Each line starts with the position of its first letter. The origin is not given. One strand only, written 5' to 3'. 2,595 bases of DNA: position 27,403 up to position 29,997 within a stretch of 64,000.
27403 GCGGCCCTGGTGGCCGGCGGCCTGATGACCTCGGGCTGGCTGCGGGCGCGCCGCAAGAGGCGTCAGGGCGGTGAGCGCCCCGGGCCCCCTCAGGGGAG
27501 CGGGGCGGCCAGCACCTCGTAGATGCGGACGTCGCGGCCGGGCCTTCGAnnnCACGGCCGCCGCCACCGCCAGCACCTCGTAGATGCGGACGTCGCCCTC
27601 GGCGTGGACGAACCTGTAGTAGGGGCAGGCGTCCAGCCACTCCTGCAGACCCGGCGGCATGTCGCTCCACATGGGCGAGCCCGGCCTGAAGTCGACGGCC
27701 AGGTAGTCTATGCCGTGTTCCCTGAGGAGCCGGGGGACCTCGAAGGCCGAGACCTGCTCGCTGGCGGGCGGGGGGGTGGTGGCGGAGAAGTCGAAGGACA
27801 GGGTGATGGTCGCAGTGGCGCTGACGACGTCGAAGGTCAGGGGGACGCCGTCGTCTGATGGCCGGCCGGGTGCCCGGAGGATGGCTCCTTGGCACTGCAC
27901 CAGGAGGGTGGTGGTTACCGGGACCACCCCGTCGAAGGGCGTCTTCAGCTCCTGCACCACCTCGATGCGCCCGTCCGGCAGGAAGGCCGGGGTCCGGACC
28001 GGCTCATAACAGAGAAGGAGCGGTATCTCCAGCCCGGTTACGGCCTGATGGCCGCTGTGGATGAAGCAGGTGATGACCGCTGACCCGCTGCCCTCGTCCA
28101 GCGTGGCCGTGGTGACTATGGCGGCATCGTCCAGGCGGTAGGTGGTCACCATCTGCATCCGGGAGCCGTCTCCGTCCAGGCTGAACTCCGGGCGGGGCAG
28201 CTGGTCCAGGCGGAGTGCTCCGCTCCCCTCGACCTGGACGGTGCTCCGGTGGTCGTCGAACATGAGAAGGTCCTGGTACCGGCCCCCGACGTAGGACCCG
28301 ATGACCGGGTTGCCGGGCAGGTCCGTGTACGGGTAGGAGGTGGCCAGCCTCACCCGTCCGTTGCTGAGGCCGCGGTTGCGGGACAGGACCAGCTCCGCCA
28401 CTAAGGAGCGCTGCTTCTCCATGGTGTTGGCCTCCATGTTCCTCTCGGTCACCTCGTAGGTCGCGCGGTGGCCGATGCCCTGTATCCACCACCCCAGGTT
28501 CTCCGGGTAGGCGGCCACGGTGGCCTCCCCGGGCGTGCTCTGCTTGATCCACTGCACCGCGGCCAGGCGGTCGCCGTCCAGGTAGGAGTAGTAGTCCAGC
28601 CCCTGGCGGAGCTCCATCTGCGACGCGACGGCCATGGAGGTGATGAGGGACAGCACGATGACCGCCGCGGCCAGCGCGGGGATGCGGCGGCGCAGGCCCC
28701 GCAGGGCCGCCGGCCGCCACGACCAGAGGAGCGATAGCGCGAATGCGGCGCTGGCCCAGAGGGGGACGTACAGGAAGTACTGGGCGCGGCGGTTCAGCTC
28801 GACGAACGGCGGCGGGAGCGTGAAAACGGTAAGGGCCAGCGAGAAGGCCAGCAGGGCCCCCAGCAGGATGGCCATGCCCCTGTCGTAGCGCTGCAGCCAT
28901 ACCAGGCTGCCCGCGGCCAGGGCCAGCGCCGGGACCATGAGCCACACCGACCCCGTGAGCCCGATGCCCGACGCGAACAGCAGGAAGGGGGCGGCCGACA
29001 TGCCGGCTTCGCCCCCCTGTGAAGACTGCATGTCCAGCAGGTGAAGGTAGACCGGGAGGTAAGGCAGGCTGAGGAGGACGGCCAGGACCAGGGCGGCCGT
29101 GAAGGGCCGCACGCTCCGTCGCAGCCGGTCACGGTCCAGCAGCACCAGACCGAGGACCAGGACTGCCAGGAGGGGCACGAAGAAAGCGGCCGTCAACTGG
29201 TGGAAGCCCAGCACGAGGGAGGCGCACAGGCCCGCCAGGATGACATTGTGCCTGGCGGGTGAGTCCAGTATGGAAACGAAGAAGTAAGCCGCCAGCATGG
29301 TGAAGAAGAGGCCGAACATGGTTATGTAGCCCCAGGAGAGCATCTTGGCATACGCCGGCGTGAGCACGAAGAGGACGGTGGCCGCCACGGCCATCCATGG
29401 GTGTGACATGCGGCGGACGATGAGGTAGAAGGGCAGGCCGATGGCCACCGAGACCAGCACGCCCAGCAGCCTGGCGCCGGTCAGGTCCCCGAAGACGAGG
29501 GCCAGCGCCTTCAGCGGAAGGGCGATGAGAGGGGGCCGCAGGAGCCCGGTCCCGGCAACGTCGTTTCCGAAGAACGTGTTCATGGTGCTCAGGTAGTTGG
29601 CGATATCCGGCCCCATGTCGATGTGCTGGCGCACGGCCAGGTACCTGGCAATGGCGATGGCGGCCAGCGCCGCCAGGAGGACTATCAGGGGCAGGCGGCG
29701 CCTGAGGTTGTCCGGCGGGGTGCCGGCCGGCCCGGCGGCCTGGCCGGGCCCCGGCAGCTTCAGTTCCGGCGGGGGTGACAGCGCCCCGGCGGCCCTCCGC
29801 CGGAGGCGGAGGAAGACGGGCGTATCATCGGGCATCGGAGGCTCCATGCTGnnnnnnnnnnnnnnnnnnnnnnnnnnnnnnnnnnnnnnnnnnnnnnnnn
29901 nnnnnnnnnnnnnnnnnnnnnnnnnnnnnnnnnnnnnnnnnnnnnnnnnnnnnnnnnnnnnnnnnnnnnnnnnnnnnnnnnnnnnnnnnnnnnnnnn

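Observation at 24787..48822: ~24-kb island encoding a polyprenyl-phosphate-sugar-dependent surface glycosylation system with candidate protein substrates embedded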

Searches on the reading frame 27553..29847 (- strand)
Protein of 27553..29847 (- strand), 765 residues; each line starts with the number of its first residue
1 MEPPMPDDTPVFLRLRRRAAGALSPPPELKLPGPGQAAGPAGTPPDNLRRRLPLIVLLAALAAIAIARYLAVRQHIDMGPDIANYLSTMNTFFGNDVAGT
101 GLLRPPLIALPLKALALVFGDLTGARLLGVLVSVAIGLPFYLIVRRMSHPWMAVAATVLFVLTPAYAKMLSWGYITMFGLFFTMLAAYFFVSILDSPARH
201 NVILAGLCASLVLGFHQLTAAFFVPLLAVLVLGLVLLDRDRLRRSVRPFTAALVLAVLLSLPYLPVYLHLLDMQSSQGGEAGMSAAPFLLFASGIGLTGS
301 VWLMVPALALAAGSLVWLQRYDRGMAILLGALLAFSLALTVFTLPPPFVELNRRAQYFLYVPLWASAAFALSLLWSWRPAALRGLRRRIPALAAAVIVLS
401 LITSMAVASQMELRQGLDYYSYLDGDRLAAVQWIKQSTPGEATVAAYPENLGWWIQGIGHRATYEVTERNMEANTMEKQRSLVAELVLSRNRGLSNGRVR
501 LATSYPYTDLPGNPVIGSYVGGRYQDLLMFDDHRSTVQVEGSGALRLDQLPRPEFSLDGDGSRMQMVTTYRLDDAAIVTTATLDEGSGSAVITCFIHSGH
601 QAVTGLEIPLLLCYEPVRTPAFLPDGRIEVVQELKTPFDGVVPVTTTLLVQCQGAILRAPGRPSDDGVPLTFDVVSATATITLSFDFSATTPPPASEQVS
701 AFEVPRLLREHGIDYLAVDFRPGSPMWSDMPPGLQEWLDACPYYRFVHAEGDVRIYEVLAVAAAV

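Call 4: search_protein_families(library=pfam, proteins=[window:27553-29847:-], max_evalue=0.01)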
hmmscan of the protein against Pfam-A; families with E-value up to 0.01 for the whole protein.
window:27553-29847:- (765 aa): 3 families
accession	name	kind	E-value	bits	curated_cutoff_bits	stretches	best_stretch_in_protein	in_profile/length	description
PF14264.12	Glucos_trans_II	-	1.8e-05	24.5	30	1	134-344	59-290/317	Glucosyl transferase GtrII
PF13231.12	PMT_2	-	2.5e-05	25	26.1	1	104-262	2-156/160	Dolichyl-phosphate-mannose-protein mannosyltransferase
PF02516.20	STT3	-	0.0075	16.3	24.5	1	131-294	104-267/405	Oligosaccharyl transferase STT3, N-terminal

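Call 7: search_protein_families(library=ncbifam, proteins=[window:27553-29847:-], max_evalue=0.01)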
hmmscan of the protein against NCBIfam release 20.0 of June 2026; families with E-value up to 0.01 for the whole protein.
window:27553-29847:- (765 aa): 0 families

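Call 28: search_solved_structures(query=window:27553-29847:-, max_evalue=1)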
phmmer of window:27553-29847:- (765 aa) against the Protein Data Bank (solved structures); distinct sequences matched with E-value up to 1: 1.
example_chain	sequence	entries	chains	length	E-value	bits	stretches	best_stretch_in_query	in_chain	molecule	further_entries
8t2i_N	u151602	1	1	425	0.21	13.1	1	607-696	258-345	AFP homolog 2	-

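Call 31: find_homologous_proteins(query=window:27553-29847:-, max_evalue=0.001)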
Query window:27553-29847:- (765 aa): 71 proteins with E <= 0.001 among 8000 candidates.
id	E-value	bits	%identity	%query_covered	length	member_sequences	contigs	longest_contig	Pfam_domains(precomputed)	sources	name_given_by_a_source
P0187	0.0e+0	1688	100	99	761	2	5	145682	PF13231.13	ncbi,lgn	-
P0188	0.0e+0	1166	70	98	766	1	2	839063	PF13231.13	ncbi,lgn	-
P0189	0.0e+0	1063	65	98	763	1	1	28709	PF14264.13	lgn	-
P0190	1.5e-295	1001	60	98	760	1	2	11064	-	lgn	-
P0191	1.7e-288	977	60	98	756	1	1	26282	-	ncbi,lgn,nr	ncbi:MAG: glycosyltransferase family 39 protein [Dehalococcoidia bacterium]|nr:glycosyltransferase f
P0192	4.3e-278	943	60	92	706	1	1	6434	PF13231.13,PF14264.13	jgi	jgi:hypothetical protein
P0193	4.2e-273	926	58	95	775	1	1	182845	-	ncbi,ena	-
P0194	6.7e-267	906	57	95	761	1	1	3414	-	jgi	jgi:hypothetical protein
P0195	4.5e-265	900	56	95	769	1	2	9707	-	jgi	jgi:hypothetical protein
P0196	4.3e-264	897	55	98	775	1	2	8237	PF13231.13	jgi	jgi:hypothetical protein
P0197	1.3e-263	895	55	97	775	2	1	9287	-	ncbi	-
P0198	6.5e-263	893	56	94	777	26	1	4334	PF13231.13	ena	-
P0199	2.5e-255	868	56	94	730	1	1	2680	PF14264.13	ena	-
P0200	2.5e-239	815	52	90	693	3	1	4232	PF13231.13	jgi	jgi:hypothetical protein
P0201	3.9e-234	798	53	95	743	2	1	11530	-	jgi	jgi:hypothetical protein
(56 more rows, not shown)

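Call 32: find_encoding_contigs(protein=P0188, flank=10000, max_places=1)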
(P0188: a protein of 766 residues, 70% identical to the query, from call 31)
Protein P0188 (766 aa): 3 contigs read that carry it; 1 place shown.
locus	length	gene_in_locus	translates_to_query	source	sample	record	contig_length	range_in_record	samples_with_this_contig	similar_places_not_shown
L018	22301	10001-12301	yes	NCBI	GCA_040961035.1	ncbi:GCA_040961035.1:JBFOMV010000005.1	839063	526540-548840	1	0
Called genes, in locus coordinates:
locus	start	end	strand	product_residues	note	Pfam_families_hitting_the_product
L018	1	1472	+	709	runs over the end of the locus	PF10708:DUF2510 (faint)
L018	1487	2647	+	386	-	-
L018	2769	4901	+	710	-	PF09099:Qn_am_d_aIII (faint)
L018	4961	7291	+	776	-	-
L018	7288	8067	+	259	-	-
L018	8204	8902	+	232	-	PF00535:Glycos_transf_2, PF13641:Glyco_tranf_2_3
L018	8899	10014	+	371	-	PF13439:Glyco_transf_4, PF13579:Glyco_trans_4_4, PF20706:GT4-conflict, PF00534:Glycos_transf_1, PF13692:Glyco_trans_1_4, PF13524:Glyco_trans_1_2 (weak)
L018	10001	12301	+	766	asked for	PF13231:PMT_2 (weak)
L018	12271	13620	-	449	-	-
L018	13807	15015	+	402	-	PF04932:Wzy_C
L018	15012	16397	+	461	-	PF03600:CitMHS, PF02040:ArsB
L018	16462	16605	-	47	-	PF18930:DUF5679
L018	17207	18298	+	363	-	PF02481:DNA_processg_A, PF18306:LDcluster4 (faint), PF17782:WHD_DprA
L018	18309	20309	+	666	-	PF01751:Toprim, PF01131:Topoisom_bac, PF01396:Zn_ribbon_Top1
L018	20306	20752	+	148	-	PF01220:DHquinase_II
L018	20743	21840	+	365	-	PF01321:Creatinase_N, PF00557:Peptidase_M24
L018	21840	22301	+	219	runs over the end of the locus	PF02811:PHP, PF13263:PHP_C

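Call 36: search_protein_families(library=pfam, proteins=[L018:12274-13620:-, L018:7288-8064:+, L018:4961-7288:+, L018:1487-2644:+], max_evalue=5)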
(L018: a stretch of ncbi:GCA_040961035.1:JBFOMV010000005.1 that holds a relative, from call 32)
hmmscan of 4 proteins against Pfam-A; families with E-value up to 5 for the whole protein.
L018:12274-13620:- (449 aa): 1 family
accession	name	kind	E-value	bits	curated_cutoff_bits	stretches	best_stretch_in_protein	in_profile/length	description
PF01943.22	Polysacc_synt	-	0.0045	16.9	28.2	1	19-233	2-213/274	Polysaccharide biosynthesis protein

L018:7288-8064:+ (259 aa): 1 family
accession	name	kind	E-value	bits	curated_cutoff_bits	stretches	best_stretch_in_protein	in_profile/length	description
PF25637.1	DUF7942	-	0.15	12.4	26.7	1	4-41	35-69/104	Family of unknown function (DUF7942)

L018:4961-7288:+ (776 aa): 3 families
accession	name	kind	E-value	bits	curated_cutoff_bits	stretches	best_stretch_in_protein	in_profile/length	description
PF09099.16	Qn_am_d_aIII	-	0.032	15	22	1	624-699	2-69/82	Quinohemoprotein amine dehydrogenase, alpha subunit domain III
PF24512.1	DUF7592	-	0.056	13.9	27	0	493-512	47-66/85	Domain of unknown function (DUF7592)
PF12768.13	Rax2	-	0.2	11.4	28.8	0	319-374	109-167/254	Rax2 C-terminal beta propeller domain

L018:1487-2644:+ (386 aa): 8 families
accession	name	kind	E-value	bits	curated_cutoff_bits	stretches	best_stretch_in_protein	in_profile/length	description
PF12799.13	LRR_4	-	2.7e-68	224.9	27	11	192-232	2-43/44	Leucine Rich repeats (2 copies)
PF13855.12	LRR_8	-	1.6e-29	101.9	27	6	254-291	22-61/61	Leucine rich repeat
PF23952.1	LRR_EndoS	-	3.6e-14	53.4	27.9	4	195-274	27-99/116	Endo-beta-N-acetylglucosaminidase EndoS LRR domain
PF23598.1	LRR_14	-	1.8e-11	43.9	40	2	193-329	2-142/353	Leucine-rich repeat region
PF14580.12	LRR_9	-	1.1e-10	41.8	30.5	4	88-161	49-127/175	Leucine-rich repeat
PF13516.12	LRR_6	-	4.7e-10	39.2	23.4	4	279-294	3-18/24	Leucine Rich repeat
PF00560.39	LRR_1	-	1.6e-09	36.5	20.6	0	259-274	2-18/23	Leucine Rich Repeat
PF23211.1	LRR_LRWD1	-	3.8e-09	37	28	4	253-316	38-101/190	Leucine-rich repeat and WD repeat-containing protein 1, LRR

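Call 58: predict_structure(alignment_id=A2)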
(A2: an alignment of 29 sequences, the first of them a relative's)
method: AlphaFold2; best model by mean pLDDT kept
length: 761 residues; sequences in the alignment: 29
mean_pLDDT: 81.9   pTM: 0.78
mean pLDDT of the five models: 81.9, 81.4, 79.6, 79.4, 77.7
residues with pLDDT >= 90: 316; 70-90: 296; 50-70: 105; < 50: 44
segments of 3 or more residues with pLDDT < 50: 1-5, 29-36, 93-100, 274-294
pLDDT, mean of each block of 10 residues (from residue 1): 53 56 52 47 79 95 89 68 68 45 68 79 88 94 91 94 80 87 93 92 89 80 93 91 94 86 69 41 41 56 83 89 94 81 68 88 90 69 79 90 88 78 91 93 89 88 78 87 91 92 86 88 90 90 89 94 92 95 92 91 91 80 86 77 93 76 87 95 78 87 92 79 68 91 93 78 50
secondary structure, 60 per line:
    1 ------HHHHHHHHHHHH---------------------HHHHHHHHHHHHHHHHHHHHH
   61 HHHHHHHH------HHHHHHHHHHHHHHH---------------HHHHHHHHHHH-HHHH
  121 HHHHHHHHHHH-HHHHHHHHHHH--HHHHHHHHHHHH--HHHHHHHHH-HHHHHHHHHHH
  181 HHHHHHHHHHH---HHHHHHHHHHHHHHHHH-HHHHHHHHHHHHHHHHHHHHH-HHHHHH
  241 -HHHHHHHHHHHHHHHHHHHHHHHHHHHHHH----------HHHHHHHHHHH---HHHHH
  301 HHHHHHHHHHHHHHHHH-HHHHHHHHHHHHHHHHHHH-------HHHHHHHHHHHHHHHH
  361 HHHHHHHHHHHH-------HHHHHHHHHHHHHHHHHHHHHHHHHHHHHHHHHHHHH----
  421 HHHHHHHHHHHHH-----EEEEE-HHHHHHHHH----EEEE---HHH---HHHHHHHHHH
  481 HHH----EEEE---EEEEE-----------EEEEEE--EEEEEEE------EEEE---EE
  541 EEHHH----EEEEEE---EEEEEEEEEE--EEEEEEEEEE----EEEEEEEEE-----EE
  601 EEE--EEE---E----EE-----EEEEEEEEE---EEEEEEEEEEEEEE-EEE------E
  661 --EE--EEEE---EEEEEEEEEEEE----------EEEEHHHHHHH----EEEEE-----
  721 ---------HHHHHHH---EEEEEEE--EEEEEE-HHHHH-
elements in order (helices of 4 or more, strands of 3 or more residues): H7-18 H40-68 H75-89 H105-115 H117-131 H133-143 H146-157 H160-168 H170-191 H195-211 H213-233 H235-240 H242-271 H282-292 H296-317 H319-337 H345-372 H380-416 H421-433 E439-443 H445-453 E458-461 H471-483 E488-491 E495-499 E511-516 E519-525 E532-535 E539-542 E550-555 E559-568 E571-580 E585-593 E599-603 E606-608 E624-632 E636-649 E651-653 E667-670 E674-685 E696-699 H700-706 E711-715 H730-736 E740-746 E749-754 H756-760

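Call 60: fold_search(model_id=the predicted structure, library=pdb)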
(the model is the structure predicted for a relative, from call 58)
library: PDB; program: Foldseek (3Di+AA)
matches with E <= 10: 862; with E <= 0.001: 39
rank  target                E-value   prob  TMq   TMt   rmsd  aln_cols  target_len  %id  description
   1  8age_A                7.3e-09  1.00  0.41  0.47   9.6       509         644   14  Structure of yeast oligosaccharylransferase complex with acceptor peptide bound (released 2022-12-07)
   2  8b6l_I                7.9e-09  1.00  0.40  0.44  13.3       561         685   13  Subtomogram average of the human Sec61-TRAP-OSTA-translocon (released 2022-12-07)
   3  7oci_F                1.1e-08  1.00  0.42  0.49  10.0       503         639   15  Cryo-EM structure of yeast Ost6p containing oligosaccharyltransferase complex (released 2022-02-16)
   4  8agc_A                1.4e-08  1.00  0.42  0.45  12.7       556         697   15  Structure of yeast oligosaccharylransferase complex with lipid-linked oligosaccharide and non-acceptor peptide bound (released 2022-12-07)
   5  6c26_A                1.7e-08  1.00  0.41  0.48  11.6       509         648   15  The Cryo-EM structure of a eukaryotic oligosaccharyl transferase complex (released 2018-01-31)
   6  6ezn_F                1.9e-08  1.00  0.43  0.49  10.3       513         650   14  Cryo-EM structure of the yeast oligosaccharyltransferase (OST) complex (released 2018-01-17)
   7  6s7t_A                2.3e-08  1.00  0.41  0.44   9.3       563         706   13  Cryo-EM structure of human oligosaccharyltransferase complex OST-B (released 2019-12-18)
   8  8pn9_A                2.6e-08  1.00  0.42  0.48  11.1       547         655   12  Structure of human oligosaccharyltransferase OST-A complex bound to NGI-1 (released 2024-05-08)
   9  8agb_A                6.4e-08  1.00  0.42  0.49  10.6       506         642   13  Structure of yeast oligosaccharylransferase complex with lipid-linked oligosaccharide bound (released 2022-12-07)
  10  5ogl_A                8.0e-08  1.00  0.42  0.44  12.3       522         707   13  Structure of bacterial oligosaccharyltransferase PglB in complex with an acceptor peptide and an lipid-linked oligosac (released 2017-10-25)
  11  6ftg_5                9.0e-08  1.00  0.40  0.47  15.3       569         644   13  Subtomogram average of OST-containing ribosome-translocon complexes from canine rough microsomal membranes (released 2018-03-21)
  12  9n9j_I                2.5e-07  1.00  0.36  0.39  17.1       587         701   12  Structure of a GRP94 folding intermediate engaged with a CCDC134- and FKBP11-bound secretory translocon (released 2025-11-19)
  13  6gxc_A                2.6e-07  1.00  0.42  0.45  12.2       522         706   13  Bacterial oligosaccharyltransferase PglB in complex with an inhibitory peptide and a reactive lipid-linked oligosaccha (released 2018-11-14)
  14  6s7o_A                3.3e-07  1.00  0.43  0.49  10.2       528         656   13  Cryo-EM structure of human oligosaccharyltransferase complex OST-A (released 2019-12-18)
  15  3rce_A                7.3e-07  1.00  0.47  0.51  17.5       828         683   10  Bacterial oligosaccharyltransferase PglB (released 2011-06-15)
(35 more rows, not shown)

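Call 63: search_solved_structures(query=A2, max_evalue=10, show_alignments=3)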
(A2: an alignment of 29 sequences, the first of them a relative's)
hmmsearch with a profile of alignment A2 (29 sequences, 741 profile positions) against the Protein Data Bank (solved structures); distinct sequences matched with E-value up to 10: 2.
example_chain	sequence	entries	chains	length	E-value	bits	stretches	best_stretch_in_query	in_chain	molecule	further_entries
8ipq_B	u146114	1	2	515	1.3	10.3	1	228-321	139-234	Transmembrane ATP-binding protein ABC transporter cydD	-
8ipr_C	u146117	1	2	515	1.3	10.3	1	228-321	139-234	Transmembrane ATP-binding protein ABC transporter cydD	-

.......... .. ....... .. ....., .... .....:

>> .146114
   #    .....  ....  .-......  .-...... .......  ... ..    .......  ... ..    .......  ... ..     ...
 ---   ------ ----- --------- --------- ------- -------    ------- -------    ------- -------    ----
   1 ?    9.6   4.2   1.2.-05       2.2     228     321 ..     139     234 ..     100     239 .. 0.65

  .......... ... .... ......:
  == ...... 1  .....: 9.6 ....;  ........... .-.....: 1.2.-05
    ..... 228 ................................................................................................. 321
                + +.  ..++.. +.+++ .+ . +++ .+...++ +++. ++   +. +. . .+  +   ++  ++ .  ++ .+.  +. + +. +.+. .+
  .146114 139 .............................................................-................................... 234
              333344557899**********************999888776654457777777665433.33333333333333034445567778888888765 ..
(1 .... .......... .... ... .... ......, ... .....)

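Call 70: find_related_loci(query=A2, collection=metagenome_contigs, flank=10000)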
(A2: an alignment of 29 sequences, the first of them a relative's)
Query A2 (761 aa) in metagenome_contigs; peptide patterns used: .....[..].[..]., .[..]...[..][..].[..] (x = any residue, [..] = any of these).
314 stretches matched a pattern; 46 encode a relative of the query (tblastn E <= 1e-3); 44 distinct loci.
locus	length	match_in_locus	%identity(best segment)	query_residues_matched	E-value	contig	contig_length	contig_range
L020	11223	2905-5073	56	33-754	0e+0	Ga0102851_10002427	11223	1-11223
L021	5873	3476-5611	49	44-758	0e+0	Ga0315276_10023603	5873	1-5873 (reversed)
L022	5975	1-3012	49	44-758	0e+0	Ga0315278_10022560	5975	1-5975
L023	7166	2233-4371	49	43-758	0e+0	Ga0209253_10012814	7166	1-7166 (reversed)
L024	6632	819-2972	48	41-754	0e+0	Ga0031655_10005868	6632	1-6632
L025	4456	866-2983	48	42-754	0e+0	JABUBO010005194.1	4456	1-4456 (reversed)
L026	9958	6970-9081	47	44-754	0e+0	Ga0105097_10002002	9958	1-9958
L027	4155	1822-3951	47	42-754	0e+0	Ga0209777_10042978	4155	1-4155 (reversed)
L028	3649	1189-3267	54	64-755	0e+0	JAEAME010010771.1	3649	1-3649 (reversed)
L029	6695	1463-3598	45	45-758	0e+0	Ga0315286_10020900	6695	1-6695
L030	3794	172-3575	45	43-758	0e+0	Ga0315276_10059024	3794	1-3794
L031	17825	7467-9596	47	42-754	0e+0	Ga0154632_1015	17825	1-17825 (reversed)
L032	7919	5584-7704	47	43-758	0e+0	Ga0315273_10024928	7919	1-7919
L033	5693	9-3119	44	50-754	0e+0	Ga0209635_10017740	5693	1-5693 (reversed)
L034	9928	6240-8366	46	43-758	0e+0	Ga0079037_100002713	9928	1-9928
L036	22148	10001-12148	45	44-754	0e+0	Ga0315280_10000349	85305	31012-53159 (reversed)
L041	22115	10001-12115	46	43-754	0e+0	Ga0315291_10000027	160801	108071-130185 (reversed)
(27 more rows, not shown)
